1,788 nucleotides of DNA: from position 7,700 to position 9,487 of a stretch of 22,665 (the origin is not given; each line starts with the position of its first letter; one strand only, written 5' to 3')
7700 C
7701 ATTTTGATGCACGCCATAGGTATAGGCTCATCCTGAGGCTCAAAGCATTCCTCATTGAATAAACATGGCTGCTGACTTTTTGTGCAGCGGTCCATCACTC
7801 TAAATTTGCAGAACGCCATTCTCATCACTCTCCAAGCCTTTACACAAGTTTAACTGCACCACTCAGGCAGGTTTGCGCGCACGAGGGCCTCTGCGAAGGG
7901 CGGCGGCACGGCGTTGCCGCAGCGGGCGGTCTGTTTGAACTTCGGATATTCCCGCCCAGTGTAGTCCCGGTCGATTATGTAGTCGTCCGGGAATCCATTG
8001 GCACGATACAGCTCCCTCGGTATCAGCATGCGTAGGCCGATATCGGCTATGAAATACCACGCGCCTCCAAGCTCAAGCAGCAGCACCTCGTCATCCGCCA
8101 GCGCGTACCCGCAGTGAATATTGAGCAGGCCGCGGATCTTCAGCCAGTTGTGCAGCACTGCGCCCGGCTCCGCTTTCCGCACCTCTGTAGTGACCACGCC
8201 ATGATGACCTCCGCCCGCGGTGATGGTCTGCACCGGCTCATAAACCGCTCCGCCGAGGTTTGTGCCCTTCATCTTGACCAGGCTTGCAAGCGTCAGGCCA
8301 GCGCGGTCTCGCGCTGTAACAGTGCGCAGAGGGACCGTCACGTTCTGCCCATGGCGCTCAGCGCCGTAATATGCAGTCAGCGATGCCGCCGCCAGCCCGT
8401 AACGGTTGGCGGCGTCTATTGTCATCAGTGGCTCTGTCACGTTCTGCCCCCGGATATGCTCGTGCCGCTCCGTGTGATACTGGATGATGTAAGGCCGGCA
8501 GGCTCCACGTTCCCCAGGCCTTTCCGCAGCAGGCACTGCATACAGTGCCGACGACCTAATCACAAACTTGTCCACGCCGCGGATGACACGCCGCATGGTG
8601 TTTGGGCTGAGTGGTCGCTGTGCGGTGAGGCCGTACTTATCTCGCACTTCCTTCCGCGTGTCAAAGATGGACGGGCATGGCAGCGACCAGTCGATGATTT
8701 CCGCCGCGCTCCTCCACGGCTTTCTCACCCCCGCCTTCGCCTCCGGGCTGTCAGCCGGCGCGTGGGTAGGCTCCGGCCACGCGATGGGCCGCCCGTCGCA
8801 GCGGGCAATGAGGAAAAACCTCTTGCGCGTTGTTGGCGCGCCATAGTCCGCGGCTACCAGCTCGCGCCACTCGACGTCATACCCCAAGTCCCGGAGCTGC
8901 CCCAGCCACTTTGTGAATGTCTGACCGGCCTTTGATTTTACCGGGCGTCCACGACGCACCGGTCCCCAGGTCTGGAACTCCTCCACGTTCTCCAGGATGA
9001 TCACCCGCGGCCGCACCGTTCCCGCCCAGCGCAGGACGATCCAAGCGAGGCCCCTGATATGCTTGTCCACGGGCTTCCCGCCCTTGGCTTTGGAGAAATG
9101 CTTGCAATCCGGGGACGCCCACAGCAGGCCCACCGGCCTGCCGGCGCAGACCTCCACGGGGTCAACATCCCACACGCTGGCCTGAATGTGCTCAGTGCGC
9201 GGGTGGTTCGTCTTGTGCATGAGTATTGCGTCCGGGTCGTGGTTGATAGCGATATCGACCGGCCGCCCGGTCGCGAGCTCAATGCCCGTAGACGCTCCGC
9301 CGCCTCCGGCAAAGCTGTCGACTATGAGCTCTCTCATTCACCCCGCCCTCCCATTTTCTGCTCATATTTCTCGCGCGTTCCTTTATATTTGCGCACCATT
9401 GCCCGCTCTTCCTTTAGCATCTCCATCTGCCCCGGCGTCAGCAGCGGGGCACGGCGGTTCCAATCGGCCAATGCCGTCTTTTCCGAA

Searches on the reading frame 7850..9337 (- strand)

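Call 42: search_protein_families(library=pfam, proteins=[window:7850-9337:-], max_evalue=0.001)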
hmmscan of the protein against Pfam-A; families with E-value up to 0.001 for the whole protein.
window:7850-9337:- (495 aa): 1 family
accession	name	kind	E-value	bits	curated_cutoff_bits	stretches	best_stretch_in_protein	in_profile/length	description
PF00145.23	DNA_methylase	-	1.6e-28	100.5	22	2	5-185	3-167/324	C-5 cytosine-specific DNA methylase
